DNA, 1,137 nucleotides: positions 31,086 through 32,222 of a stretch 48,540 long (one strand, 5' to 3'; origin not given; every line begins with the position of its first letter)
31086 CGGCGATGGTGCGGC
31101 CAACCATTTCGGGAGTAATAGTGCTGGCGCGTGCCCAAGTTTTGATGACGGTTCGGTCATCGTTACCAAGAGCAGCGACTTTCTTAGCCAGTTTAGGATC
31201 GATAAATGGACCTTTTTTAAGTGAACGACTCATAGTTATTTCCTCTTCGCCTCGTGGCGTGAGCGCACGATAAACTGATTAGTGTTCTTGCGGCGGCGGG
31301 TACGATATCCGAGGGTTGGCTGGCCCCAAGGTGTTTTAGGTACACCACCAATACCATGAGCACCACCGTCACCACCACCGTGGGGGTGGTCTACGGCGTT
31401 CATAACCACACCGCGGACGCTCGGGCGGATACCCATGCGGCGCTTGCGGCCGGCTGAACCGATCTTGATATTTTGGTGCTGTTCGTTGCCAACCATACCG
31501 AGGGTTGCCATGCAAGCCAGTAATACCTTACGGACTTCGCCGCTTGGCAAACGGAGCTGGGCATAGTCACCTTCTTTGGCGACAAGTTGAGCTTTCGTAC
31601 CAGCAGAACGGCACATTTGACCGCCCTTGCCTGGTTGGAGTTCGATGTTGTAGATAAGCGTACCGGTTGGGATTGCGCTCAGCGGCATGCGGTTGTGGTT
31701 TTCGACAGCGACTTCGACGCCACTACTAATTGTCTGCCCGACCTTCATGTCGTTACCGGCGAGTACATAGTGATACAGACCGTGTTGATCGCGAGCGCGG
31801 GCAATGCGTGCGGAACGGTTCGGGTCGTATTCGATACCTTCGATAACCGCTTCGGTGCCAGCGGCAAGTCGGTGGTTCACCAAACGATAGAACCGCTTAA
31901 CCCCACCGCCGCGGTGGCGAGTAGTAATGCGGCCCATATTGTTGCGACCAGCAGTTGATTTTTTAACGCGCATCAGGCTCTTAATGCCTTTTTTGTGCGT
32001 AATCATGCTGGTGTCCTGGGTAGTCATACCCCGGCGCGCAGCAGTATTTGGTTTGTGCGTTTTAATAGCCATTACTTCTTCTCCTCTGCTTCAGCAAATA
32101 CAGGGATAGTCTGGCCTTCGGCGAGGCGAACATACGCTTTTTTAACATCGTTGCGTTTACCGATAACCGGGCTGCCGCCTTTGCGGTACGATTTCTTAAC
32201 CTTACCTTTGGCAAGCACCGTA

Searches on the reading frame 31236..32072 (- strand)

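Call 11: search_protein_families(library=ncbifam, proteins=[window:31236-32072:-], max_evalue=0.00001)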
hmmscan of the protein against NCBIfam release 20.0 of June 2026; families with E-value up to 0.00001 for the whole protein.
window:31236-32072:- (278 aa): 2 families
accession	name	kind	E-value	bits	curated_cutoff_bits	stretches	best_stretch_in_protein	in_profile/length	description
TIGR01171.1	rplB_bact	equivalog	2.7e-97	325.4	174.5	1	3-273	1-274/275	50S ribosomal protein L2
NF007180.0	PRK09612.1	equivalog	7.9e-40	136.9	265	1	45-238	9-209/238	50S ribosomal protein L2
